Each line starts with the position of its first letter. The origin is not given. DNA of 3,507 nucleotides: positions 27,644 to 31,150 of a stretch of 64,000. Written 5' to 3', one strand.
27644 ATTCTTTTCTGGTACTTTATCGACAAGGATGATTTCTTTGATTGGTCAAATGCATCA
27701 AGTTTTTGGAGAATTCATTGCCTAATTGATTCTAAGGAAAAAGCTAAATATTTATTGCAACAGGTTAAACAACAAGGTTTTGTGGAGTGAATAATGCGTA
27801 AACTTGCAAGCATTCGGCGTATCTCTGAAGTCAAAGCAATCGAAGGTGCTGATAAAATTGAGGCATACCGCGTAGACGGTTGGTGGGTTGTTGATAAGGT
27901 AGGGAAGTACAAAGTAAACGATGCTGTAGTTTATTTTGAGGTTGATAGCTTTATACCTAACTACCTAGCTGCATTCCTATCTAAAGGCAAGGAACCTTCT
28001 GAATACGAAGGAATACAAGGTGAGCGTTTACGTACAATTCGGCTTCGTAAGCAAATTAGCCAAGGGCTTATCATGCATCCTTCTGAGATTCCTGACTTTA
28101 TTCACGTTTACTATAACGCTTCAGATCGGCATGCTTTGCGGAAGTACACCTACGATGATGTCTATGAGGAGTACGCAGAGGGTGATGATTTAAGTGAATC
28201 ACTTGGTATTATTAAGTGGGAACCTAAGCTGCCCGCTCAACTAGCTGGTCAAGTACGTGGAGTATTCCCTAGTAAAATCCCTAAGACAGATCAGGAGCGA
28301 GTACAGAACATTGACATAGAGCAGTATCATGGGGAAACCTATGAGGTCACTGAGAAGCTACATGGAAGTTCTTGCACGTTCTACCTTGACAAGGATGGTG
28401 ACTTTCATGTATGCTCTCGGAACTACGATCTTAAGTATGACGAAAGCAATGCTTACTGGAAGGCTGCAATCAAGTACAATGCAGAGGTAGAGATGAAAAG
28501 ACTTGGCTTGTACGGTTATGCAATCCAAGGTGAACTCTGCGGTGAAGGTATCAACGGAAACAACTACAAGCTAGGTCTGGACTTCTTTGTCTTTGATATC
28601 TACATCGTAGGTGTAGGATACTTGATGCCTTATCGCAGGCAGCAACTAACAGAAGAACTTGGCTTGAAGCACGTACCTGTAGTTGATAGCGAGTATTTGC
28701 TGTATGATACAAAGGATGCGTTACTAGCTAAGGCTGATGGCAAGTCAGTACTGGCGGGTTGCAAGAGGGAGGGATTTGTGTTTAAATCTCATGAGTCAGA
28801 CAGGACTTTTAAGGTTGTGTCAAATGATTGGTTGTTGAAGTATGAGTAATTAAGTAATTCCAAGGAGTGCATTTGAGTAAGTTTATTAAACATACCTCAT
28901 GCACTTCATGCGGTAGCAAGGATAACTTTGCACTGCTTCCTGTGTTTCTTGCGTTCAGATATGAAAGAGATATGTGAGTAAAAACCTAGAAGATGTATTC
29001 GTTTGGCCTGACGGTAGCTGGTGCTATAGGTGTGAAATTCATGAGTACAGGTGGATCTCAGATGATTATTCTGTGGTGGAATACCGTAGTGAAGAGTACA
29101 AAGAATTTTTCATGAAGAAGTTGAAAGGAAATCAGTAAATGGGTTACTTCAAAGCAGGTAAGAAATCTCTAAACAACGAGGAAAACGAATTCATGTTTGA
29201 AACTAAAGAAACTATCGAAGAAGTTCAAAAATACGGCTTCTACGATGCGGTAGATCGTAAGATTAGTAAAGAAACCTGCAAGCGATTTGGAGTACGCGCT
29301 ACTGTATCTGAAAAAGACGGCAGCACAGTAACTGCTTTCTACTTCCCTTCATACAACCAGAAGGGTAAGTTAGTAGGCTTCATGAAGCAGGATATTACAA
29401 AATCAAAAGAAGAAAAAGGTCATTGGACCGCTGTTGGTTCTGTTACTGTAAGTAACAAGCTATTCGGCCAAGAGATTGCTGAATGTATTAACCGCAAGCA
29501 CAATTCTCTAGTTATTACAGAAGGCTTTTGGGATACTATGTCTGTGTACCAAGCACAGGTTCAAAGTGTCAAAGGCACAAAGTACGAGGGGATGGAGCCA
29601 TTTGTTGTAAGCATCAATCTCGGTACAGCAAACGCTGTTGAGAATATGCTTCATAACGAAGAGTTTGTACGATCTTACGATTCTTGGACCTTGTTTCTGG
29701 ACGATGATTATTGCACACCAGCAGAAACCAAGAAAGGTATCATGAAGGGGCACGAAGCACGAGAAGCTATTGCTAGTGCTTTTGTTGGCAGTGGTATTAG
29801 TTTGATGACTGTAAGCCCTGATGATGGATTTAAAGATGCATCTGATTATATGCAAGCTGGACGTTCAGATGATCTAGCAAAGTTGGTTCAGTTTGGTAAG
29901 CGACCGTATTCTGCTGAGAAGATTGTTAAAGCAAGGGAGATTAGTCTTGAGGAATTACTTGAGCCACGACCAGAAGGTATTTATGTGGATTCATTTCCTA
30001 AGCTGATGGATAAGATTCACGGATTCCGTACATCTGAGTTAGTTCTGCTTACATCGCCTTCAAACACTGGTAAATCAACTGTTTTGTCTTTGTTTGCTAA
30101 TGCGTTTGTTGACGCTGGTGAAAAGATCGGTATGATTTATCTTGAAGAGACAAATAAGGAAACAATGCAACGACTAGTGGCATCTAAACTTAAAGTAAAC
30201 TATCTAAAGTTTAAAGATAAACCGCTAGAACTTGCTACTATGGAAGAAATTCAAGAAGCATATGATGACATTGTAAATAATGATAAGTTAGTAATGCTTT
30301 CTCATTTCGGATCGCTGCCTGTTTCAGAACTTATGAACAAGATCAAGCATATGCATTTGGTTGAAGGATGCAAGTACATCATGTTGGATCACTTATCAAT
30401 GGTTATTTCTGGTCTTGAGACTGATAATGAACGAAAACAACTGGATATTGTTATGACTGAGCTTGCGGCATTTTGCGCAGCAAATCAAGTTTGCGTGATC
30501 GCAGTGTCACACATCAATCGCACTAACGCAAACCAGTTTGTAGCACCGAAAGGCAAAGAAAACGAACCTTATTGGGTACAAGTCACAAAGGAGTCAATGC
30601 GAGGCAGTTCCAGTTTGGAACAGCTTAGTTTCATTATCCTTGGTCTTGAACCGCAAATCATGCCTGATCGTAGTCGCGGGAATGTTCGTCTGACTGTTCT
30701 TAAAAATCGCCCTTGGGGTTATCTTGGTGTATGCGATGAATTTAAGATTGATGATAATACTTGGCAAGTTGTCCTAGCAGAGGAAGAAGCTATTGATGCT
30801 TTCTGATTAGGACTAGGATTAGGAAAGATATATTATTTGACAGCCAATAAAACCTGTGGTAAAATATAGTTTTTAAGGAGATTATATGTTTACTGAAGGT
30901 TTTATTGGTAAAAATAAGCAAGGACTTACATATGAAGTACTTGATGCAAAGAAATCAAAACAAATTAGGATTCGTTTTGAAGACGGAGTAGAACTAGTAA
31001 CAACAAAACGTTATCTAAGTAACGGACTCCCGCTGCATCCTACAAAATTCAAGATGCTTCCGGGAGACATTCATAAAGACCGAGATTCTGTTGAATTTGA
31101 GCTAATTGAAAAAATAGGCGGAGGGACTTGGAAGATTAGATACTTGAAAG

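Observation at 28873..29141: Primase-helicase preceded by split zinc-ribbon fragments and an in-frame TAA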

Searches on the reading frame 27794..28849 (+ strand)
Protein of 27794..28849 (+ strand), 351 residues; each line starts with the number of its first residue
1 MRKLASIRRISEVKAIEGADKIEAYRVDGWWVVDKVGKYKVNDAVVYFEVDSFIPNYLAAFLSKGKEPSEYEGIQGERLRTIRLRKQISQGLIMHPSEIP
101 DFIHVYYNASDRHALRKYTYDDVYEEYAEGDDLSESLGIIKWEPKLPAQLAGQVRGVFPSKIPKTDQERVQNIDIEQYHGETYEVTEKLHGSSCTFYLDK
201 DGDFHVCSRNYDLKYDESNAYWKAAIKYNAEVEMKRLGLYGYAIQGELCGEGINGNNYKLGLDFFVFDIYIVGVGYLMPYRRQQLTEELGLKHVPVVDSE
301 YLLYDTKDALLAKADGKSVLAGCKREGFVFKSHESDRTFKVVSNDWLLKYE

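Call 4: search_protein_families(library=pfam, proteins=[window:27794-28849:+], max_evalue=1)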
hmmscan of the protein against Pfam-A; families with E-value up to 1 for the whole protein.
window:27794-28849:+ (351 aa): 3 families
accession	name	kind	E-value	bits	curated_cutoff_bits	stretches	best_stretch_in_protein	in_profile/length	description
PF09414.15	RNA_ligase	-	1.6e-27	97.2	27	1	182-342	2-171/171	RNA ligase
PF21189.3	PHA02142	-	8.3e-24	84.3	27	1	4-94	1-90/92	PHA02142 OB-fold domain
PF09511.15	RNA_lig_T4_1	-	0.0029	17.9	28.3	1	172-214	35-77/227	RNA ligase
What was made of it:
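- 27794..28849 (+): RNA ligase gene. It forms the left flank of the about 289-nt inserted interval. Pfam RNA_ligase 1.6e-27 plus PHA02142 OB-fold (call 4).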

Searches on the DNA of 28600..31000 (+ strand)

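Call 3: search_dna_similar(query=window:28600-31000:+, collection=phages, mode=near, max_rows=40)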
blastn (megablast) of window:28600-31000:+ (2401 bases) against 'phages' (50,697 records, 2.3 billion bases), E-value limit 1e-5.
No match.
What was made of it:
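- Tried and rejected: Near-identical DNA in cultured phages: none found (call 3).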

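Call 71: search_dna_similar(query=window:28845-29140:+, collection=phages, mode=distant, max_evalue=1, max_rows=15)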
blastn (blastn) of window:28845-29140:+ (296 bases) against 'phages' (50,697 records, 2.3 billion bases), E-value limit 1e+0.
Records with a match: 8; places in all: 8; records where one place covers at least 80% of the query: 0.
Best place of each record, by identity: 80-90% 7; 60-80% 1.
By first word of the organism name: Vibrio 5; Escherichia 2; Salmonella 1.
By host as written in the record: Vibrio parahaemolyticus RIMD2210633 4; - 2; Salmonella enterica 1; Vibrio parahaemolyticus 1.
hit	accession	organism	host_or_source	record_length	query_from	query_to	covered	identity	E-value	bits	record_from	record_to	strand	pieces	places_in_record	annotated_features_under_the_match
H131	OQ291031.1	Salmonella phage Kenya-K18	Salmonella enterica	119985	126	191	22%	77.3%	2e-4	53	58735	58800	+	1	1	hypothetical protein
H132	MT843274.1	Escherichia phage BB1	-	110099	145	191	16%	80.9%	2e-2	46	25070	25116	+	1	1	hypothetical protein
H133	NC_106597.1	Escherichia phage BB1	-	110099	145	191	16%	80.9%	2e-2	46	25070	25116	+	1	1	hypothetical protein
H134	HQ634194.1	Vibrio phage VBP47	Vibrio parahaemolyticus RIMD2210633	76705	243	278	12%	86.1%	3e-1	42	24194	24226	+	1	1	hypothetical protein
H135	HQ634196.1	Vibrio phage VBP32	Vibrio parahaemolyticus RIMD2210633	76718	243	278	12%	86.1%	3e-1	42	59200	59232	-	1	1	hypothetical protein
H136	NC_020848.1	Vibrio phage VBP47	Vibrio parahaemolyticus RIMD2210633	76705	243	278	12%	86.1%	3e-1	42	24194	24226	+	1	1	DNA primase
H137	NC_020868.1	Vibrio phage VBP32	Vibrio parahaemolyticus RIMD2210633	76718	243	278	12%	86.1%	3e-1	42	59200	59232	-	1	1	DNA primase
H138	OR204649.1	Vibrio phage PJN101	Vibrio parahaemolyticus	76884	243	278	12%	86.1%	3e-1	42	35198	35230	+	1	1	DNA primase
